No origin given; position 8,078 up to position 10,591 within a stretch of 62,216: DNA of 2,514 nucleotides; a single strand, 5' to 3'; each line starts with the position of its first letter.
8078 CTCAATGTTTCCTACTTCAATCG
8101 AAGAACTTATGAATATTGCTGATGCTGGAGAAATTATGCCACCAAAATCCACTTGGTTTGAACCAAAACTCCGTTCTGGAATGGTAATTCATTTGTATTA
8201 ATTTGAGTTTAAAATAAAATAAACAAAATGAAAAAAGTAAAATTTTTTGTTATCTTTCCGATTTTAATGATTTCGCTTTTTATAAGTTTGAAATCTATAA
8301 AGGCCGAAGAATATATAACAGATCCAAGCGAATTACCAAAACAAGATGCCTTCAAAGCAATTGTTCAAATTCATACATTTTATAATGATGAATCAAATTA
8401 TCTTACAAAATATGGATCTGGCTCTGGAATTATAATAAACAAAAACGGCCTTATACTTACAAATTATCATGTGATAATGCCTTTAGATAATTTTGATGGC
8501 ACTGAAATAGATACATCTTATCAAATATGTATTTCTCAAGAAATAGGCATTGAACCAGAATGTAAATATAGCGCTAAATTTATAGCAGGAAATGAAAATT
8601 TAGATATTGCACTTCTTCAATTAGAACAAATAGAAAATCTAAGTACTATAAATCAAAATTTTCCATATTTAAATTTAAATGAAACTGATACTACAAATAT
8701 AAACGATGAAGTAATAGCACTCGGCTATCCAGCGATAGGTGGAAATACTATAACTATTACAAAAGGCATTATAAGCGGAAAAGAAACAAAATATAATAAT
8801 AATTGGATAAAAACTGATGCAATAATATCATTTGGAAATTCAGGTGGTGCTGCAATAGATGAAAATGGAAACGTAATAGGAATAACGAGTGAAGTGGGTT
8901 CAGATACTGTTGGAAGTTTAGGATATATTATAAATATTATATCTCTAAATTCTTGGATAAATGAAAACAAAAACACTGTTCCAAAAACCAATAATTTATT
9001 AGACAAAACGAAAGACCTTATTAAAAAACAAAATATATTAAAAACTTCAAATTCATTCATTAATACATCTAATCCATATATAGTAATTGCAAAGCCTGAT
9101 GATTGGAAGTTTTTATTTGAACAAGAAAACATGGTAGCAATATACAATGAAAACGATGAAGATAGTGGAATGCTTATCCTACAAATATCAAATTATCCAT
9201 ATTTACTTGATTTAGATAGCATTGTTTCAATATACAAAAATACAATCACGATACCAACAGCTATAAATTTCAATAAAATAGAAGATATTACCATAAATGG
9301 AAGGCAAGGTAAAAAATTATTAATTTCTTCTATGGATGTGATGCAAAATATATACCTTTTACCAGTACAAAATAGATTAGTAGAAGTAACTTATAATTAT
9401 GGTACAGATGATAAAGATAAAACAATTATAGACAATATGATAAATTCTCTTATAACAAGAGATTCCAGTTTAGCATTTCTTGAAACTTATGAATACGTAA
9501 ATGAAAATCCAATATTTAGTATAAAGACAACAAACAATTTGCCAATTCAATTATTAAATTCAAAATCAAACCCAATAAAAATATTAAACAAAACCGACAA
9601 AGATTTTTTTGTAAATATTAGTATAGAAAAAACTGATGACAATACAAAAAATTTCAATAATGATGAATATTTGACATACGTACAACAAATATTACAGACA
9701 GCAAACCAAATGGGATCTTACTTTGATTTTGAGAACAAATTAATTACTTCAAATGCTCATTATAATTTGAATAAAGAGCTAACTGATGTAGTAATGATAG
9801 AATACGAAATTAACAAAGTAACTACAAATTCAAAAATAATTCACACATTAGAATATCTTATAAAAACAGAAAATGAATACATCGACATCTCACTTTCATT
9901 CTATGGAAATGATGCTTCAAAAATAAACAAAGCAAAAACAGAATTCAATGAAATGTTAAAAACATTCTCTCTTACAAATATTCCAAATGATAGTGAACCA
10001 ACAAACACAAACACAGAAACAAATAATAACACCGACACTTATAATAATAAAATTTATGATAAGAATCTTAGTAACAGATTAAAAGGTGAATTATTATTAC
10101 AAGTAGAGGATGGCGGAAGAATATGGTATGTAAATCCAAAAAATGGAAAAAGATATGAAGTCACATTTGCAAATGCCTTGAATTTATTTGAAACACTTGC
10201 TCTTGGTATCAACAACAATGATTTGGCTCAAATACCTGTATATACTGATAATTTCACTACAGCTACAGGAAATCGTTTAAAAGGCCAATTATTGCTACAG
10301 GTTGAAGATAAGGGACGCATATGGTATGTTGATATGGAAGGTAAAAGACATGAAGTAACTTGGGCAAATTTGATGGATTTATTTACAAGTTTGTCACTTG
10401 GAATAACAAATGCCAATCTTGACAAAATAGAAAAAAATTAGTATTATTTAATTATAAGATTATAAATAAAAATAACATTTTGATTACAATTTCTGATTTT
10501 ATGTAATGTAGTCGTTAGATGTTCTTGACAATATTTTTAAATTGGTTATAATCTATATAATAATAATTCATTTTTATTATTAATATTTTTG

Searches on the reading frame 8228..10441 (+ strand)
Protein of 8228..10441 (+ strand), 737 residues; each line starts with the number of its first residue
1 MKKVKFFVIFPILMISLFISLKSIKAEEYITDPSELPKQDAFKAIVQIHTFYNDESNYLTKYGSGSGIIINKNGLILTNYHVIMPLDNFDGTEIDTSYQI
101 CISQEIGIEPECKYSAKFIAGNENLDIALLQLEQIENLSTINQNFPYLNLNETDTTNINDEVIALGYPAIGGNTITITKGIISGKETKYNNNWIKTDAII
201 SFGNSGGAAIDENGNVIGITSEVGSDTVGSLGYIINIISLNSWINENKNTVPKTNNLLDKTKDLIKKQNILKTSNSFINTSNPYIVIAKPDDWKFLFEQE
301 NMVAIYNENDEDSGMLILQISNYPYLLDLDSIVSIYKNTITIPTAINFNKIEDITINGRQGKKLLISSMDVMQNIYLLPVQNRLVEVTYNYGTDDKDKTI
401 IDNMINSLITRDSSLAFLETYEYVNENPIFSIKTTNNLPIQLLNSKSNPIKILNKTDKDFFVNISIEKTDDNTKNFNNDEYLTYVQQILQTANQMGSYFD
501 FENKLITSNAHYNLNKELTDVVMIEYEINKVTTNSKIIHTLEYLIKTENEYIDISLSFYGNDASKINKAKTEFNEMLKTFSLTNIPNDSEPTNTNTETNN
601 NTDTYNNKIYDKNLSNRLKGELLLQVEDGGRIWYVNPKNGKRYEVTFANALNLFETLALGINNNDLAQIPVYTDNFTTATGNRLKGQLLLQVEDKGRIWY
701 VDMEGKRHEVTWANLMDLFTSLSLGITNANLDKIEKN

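Call 33: search_protein_families(library=pfam, proteins=[window:8228-10441:+], max_evalue=0.00001)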
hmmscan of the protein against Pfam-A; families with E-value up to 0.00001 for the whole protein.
window:8228-10441:+ (737 aa): 2 families
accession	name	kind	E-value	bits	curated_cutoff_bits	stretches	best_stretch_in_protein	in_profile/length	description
PF13365.12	Trypsin_2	-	7.1e-24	85.6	27.6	1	65-219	1-144/144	Trypsin-like peptidase domain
PF00089.32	Trypsin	-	3.2e-12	47.2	20.6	1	65-244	27-220/220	Trypsin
